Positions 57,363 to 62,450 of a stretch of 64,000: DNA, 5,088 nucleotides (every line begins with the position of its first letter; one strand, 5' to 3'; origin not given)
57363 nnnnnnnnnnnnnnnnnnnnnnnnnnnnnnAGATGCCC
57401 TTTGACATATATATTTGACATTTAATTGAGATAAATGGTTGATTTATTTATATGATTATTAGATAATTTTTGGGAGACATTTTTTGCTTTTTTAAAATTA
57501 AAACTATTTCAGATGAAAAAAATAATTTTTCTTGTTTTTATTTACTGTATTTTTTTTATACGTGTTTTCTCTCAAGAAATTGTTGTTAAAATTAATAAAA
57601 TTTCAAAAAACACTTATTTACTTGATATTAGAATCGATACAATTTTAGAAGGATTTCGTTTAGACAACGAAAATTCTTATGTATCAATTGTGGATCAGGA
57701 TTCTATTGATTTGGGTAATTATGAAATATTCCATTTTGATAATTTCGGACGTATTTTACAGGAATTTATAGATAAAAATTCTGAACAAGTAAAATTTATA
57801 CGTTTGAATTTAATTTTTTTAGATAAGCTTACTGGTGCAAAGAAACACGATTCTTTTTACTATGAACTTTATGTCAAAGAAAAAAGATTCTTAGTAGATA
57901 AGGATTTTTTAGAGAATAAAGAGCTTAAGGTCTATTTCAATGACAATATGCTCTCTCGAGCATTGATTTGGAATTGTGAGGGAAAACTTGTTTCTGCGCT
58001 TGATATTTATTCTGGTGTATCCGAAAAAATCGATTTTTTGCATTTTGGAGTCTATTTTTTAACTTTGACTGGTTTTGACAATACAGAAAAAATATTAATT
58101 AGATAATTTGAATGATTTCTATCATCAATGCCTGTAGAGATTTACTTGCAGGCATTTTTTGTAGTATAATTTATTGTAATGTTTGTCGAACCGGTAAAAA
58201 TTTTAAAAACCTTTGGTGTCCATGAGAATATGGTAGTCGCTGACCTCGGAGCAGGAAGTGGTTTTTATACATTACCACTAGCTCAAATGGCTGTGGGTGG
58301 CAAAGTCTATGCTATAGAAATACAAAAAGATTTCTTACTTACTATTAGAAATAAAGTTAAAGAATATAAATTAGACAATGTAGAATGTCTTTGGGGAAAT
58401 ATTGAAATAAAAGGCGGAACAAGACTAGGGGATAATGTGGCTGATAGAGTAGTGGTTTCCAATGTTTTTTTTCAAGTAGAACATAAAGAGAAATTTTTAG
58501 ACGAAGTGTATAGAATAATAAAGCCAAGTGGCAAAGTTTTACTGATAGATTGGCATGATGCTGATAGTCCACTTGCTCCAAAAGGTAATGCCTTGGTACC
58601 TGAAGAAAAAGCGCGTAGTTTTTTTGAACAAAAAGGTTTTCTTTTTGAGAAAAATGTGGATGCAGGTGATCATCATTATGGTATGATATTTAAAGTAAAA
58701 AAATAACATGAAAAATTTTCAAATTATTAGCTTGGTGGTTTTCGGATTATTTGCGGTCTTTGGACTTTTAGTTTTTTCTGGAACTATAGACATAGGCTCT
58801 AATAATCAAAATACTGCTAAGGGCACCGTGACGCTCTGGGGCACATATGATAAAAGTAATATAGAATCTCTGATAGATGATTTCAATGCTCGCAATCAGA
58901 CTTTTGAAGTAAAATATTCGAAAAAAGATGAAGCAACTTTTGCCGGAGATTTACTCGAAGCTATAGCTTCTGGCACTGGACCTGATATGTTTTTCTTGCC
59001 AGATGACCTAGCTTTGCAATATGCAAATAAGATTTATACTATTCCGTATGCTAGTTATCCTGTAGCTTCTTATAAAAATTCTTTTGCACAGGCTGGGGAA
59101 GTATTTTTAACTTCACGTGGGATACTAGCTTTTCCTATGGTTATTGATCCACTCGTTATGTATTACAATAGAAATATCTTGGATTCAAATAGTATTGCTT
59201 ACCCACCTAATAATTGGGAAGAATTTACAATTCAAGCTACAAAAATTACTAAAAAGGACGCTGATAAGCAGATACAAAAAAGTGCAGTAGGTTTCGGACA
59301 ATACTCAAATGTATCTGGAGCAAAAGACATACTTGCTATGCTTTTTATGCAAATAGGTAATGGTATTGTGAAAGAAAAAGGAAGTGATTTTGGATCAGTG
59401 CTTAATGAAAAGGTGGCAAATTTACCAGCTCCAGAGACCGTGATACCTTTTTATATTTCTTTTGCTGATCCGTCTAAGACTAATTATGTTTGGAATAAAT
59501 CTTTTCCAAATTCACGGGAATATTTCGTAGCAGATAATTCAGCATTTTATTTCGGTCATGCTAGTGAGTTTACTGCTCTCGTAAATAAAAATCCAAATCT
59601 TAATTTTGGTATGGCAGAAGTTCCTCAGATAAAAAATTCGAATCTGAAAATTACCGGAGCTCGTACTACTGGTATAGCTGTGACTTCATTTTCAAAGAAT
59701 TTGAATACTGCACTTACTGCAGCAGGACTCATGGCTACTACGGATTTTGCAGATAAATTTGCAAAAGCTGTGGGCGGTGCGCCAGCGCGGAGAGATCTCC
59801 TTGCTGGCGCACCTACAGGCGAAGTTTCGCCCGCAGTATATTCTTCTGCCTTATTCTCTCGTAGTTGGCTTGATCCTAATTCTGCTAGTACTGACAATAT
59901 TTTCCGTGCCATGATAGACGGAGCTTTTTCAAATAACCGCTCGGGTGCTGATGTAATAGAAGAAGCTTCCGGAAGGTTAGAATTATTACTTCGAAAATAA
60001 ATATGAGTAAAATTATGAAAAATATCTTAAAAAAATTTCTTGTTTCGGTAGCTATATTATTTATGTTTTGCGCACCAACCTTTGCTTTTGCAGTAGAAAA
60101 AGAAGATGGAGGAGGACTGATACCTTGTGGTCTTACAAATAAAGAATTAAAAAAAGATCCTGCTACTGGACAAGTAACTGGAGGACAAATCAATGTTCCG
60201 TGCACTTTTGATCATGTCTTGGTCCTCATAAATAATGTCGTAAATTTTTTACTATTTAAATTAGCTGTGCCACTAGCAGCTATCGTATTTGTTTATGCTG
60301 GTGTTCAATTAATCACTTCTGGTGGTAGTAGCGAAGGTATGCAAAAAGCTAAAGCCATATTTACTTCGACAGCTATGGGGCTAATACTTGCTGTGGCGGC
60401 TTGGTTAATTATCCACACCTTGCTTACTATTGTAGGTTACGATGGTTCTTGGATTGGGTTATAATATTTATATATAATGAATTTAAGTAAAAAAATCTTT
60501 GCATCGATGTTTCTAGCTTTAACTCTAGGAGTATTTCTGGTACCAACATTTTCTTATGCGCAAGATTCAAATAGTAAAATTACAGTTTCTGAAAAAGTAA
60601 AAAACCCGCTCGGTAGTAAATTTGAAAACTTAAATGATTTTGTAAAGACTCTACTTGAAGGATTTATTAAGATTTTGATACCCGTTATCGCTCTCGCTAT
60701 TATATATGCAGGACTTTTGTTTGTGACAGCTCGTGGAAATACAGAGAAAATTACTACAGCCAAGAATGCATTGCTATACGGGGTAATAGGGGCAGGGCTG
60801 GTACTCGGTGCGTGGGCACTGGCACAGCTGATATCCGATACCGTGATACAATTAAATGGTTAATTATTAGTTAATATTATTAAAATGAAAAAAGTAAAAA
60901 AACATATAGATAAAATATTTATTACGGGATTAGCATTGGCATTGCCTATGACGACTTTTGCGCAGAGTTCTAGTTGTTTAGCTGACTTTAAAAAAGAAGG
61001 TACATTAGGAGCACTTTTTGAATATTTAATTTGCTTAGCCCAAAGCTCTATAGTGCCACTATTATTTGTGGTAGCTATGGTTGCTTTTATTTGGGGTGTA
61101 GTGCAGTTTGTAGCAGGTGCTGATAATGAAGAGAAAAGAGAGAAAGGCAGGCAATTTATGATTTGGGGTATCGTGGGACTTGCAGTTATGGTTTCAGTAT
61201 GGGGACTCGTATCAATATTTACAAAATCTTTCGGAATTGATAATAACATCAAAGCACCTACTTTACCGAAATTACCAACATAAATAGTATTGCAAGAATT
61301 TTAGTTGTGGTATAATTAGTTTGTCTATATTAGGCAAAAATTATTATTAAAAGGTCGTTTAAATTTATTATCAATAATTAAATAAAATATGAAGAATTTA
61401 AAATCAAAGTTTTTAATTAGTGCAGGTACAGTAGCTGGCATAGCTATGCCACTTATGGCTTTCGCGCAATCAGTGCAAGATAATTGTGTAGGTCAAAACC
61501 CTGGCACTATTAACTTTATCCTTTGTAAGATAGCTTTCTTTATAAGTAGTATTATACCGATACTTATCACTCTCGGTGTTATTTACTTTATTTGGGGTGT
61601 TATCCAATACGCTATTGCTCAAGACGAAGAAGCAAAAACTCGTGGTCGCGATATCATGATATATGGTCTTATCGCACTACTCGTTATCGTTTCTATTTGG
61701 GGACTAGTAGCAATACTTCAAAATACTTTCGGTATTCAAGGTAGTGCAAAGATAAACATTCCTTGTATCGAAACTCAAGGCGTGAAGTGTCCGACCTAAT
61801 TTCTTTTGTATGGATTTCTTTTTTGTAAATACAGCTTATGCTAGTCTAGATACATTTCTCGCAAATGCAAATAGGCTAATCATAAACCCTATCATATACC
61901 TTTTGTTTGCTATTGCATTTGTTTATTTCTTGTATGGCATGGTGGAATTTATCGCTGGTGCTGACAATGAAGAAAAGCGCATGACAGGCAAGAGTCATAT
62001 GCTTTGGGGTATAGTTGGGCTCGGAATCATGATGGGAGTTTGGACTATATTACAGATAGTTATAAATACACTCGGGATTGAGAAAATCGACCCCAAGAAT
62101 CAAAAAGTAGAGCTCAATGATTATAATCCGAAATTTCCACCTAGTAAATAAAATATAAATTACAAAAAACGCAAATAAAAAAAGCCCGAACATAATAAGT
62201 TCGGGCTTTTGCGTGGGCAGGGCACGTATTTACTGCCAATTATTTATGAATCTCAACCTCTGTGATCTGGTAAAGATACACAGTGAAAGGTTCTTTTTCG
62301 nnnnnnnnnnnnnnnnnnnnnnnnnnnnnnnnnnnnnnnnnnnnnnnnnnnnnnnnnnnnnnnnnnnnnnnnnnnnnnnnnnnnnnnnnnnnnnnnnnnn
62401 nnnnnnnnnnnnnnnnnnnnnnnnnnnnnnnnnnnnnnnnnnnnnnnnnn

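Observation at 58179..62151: Operon of methyltransferase, SBP-fold protein and five tandem paralogous two-TM small proteins (VirB2/TrbC-like topology)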

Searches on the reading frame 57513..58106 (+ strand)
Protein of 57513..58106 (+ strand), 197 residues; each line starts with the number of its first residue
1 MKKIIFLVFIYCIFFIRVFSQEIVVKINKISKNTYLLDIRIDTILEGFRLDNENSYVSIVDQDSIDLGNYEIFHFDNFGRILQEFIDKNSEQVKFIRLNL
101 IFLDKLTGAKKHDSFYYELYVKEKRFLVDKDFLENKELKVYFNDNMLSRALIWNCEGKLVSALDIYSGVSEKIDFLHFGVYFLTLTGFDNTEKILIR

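Call 3: search_protein_families(library=pfam, proteins=[window:57513-58106:+], max_evalue=1)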
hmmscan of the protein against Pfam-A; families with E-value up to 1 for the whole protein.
window:57513-58106:+ (197 aa): 1 family
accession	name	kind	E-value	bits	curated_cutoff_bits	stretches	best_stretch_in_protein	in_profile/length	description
PF09847.15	12TM_1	-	0.35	10.4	33.2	1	4-36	154-184/448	Membrane protein of 12 TMs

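Call 4: search_protein_families(library=ncbifam, proteins=[window:57513-58106:+], max_evalue=1)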
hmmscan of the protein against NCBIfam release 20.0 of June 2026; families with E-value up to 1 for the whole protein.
window:57513-58106:+ (197 aa): 1 family
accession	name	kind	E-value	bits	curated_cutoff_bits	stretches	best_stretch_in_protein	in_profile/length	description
TIGR04183.1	Por_Secre_tail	domain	0.0057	16.6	23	1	148-196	21-71/72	T9SS type A sorting domain-containing protein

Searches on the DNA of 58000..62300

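Call 60: search_rna_families(source=window, start=58000, end=62300, threshold=evalue, max_evalue=1)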
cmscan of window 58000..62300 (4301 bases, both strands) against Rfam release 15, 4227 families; matches with E-value up to 1: 3.
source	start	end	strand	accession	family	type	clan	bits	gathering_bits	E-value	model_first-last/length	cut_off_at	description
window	62176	62238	-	RF02399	NsiR1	Gene; sRNA;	-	26.6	39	0.03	1-60/60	no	Nitrogen stress-induced RNA 1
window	62115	62215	+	RF00506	Thr_leader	Cis-reg; leader;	-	26.5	55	0.062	1-118/118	no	Threonine operon leader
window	62180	62210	-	RF00506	Thr_leader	Cis-reg; leader;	-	23.3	55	0.35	83-113/118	no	Threonine operon leader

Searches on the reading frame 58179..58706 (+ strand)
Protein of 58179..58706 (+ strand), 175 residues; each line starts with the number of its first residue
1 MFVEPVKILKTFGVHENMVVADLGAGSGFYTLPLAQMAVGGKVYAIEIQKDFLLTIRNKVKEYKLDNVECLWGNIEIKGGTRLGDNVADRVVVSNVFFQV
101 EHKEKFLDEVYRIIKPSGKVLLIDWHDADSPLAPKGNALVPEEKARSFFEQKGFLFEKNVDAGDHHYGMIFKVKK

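Call 3: search_protein_families(library=pfam, proteins=[window:58179-58706:+], max_evalue=1)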
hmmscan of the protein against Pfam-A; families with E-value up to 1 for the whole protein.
window:58179-58706:+ (175 aa): 17 families
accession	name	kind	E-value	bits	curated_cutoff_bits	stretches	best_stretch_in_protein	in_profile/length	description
PF08241.18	Methyltransf_11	-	5.9e-14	52.9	21.2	1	22-121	2-94/95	Methyltransferase domain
PF13847.12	Methyltransf_31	-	1.6e-13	51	27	1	15-126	2-113/145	Methyltransferase domain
PF13649.12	Methyltransf_25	-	9.1e-12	46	27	1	20-118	1-97/97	Methyltransferase domain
PF01209.24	Ubie_methyltran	-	1.1e-09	38.4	20.1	1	7-126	38-155/233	ubiE/COQ5 methyltransferase family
PF08242.18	Methyltransf_12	-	2.3e-09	38.3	30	1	22-119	2-97/98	Methyltransferase domain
PF02475.24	TRM5-TYW2_MTfase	-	6.7e-09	36.3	28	1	14-119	34-132/164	TRM5/TYW2 methyltransferase domain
PF02390.23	Methyltransf_4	-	2.9e-06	27.3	24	1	17-75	2-60/173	Putative methyltransferase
PF00398.26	RrnaAD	-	1.9e-05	24.4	24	1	7-63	21-75/263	Ribosomal RNA adenine dimethylase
PF01728.25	FtsJ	-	0.00011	22.6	24.1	1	7-78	11-78/181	FtsJ-like methyltransferase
PF02527.21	GidB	-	0.00013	21.8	27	1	8-94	41-126/184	rRNA small subunit methyltransferase G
PF13489.12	Methyltransf_23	-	0.00014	22.1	27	1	16-140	22-136/164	Methyltransferase domain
PF05175.20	MTS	-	0.00014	22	23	1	9-121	24-137/170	Methyltransferase small domain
PF01135.25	PCMT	-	0.0011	19.2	20.3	1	11-73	68-131/210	Protein-L-isoaspartate(D-aspartate) O-methyltransferase (PCMT)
PF20922.3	Anamorsin_N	-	0.0018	18.5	27.1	1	91-126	54-91/163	Anamorsin, N-terminal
PF00891.24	Methyltransf_2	-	0.0045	16.8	22.3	1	73-126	111-168/210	O-methyltransferase domain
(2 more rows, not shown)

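Call 4: search_protein_families(library=ncbifam, proteins=[window:58179-58706:+], max_evalue=1)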
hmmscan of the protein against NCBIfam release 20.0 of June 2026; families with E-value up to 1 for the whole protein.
window:58179-58706:+ (175 aa): 62 families (the best 25 are shown)
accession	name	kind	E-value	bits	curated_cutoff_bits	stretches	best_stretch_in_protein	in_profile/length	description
NF008823.0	PRK11873.1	subfamily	1.8e-13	50.6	263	1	17-124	78-183/272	arsenite methyltransferase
NF041537.1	ArsM_AhpD_UU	exception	3.3e-12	45.9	510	1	14-124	74-182/345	arsenite methyltransferase/AhpD domain selenoprotein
NF047824.1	tRNAwyosineTaw2Meth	equivalog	1.2e-11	44.7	350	1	15-127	92-193/245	tRNA(Phe) (4-demethylwyosine(37)-C(7)) aminocarboxypropyltransferase Taw2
TIGR02469.1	CbiT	equivalog_domain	3.3e-11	43.5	78.3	1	8-122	11-120/124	precorrin-6Y C5,15-methyltransferase (decarboxylating) subunit CbiT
NF052510.1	methyltran_MpqE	exception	2.6e-10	40.1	335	1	12-125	42-154/234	methyl-plastoquinone biosynthesis methyltransferase MpqE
NF047649.1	MTase_UXPK_star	exception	6.2e-10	38.6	460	1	19-124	80-183/283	methyltransferase/UXPK-star double selenoprotein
NF001240.0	PRK00216.1-1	equivalog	1.2e-09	37.6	378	1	11-126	58-172/251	bifunctional demethylmenaquinone methyltransferase/2-methoxy-6-polyprenyl-1,4-benzoquinol methylase UbiE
NF041536.1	ArsM_DUF2284_UU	exception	1.4e-09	36.8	575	1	16-124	76-182/459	arsenite methyltransferase/DUF2284 domain selenoprotein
NF001243.0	PRK00216.1-4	equivalog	8e-09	35.2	235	1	8-124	39-153/237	demethylmenaquinone methyltransferase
TIGR01934.1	MenG_MenH_UbiE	subfamily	9.9e-09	34.8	158.35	1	9-131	32-150/223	ubiquinone/menaquinone biosynthesis methyltransferase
TIGR02752.1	MenG_heptapren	equivalog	1.2e-08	34.8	419.85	1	8-124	37-151/231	demethylmenaquinone methyltransferase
NF043040.1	corrin_prot_MT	hypoth_equivalog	2.5e-08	33.6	180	1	16-128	41-153/216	corrinoid protein-associated methyltransferase CpaM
TIGR02072.1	BioC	equivalog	1e-07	32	184.95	1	6-122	24-132/244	malonyl-ACP O-methyltransferase BioC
NF001244.0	PRK00216.1-5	equivalog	1.1e-07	31.3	216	1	10-133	42-164/236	bifunctional demethylmenaquinone methyltransferase/2-methoxy-6-polyprenyl-1,4-benzoquinol methylase UbiE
NF040538.1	methyl_ArsM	equivalog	6.7e-07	28.8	500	2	14-64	59-110/356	arsinothricin biosynthesis methyltransferase ArsM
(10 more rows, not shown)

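Call 67: find_homologous_proteins(query=window:58179-58703:+)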
Query window:58179-58703:+ (175 aa): 1716 proteins with E <= 0.001 among 2018 candidates; the best 120 are listed.
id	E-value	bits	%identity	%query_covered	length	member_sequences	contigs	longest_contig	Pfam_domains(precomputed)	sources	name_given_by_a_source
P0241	1.6e-111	388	99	100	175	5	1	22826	PF13847.13,PF13649.13,PF02390.24,PF02475.24,PF01209.25,PF08241.19,PF08242.19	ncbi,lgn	-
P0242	3.4e-93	328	83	100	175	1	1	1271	PF13847.13,PF00398.27,PF13649.13,PF02527.22,PF02475.24,PF01135.26,PF01728.26,PF01209.25,PF08241.19,PF08242.19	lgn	-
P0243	2.5e-89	316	79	100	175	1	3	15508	PF13847.13,PF13489.13,PF13649.13,PF02390.24,PF02475.24,PF01209.25,PF08241.19,PF08242.19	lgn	-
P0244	1.0e-86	307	75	100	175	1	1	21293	PF13847.13,PF13489.13,PF13649.13,PF02390.24,PF02527.22,PF02475.24,PF01135.26,PF01209.25,PF08241.19,PF08242.19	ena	-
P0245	1.9e-81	290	70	100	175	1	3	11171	PF13847.13,PF13649.13,PF02390.24,PF02527.22,PF02475.24,PF01135.26,PF01728.26,PF01209.25,PF08241.19,PF08242.19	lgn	-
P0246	2.2e-66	241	61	98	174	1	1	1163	PF13847.13,PF13649.13,PF02475.24,PF01209.25,PF08241.19,PF08242.19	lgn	-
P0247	7.1e-66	239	59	98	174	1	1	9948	PF13847.13,PF05175.21,PF13649.13,PF02390.24,PF01728.26,PF01209.25,PF08241.19,PF08242.19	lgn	-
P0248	1.2e-65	239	59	98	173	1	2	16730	PF00398.27,PF13489.13,PF02527.22,PF02475.24,PF08241.19,PF13847.13,PF05175.21,PF13649.13,PF02390.24,PF00891.25,PF01135.26,PF01728.26,PF01209.25,PF08242.19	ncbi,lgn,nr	ncbi:class I SAM-dependent methyltransferase [Patescibacteria group bacterium]|nr:class I SAM-depend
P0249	1.3e-65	239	58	98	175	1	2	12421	PF13847.13,PF05175.21,PF13649.13,PF01728.26,PF01209.25,PF08241.19,PF08242.19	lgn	-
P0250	2.3e-65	238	60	99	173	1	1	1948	PF13847.13,PF13649.13,PF02390.24,PF01728.26,PF01209.25,PF08241.19,PF08242.19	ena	-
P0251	2.9e-65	237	60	98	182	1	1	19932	PF13847.13,PF13489.13,PF06325.20,PF05175.21,PF13649.13,PF02390.24,PF02475.24,PF01728.26,PF01209.25,PF08241.19,PF08242.19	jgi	jgi:ubiquinone/menaquinone biosynthesis C-methylase UbiE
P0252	6.4e-65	236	60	99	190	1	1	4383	PF13847.13,PF13489.13,PF05175.21,PF13649.13,PF02390.24,PF02527.22,PF02475.24,PF01209.25,PF08241.19,PF08242.19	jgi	jgi:ubiquinone/menaquinone biosynthesis C-methylase UbiE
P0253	7.2e-65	236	60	98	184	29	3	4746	PF13847.13,PF13489.13,PF05175.21,PF13649.13,PF02390.24,PF02527.22,PF02475.24,PF01728.26,PF01209.25,PF08241.19,PF08242.19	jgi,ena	-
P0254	9.7e-65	236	58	98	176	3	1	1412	PF13847.13,PF05175.21,PF13649.13,PF02390.24,PF02527.22,PF02475.24,PF01135.26,PF01728.26,PF01209.25,PF08241.19,PF08242.19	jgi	jgi:ubiquinone/menaquinone biosynthesis C-methylase UbiE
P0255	1.5e-64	235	61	99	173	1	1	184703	PF13847.13,PF05175.21,PF13649.13,PF02390.24,PF02527.22,PF02475.24,PF01209.25,PF08241.19,PF08242.19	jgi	jgi:ubiquinone/menaquinone biosynthesis C-methylase UbiE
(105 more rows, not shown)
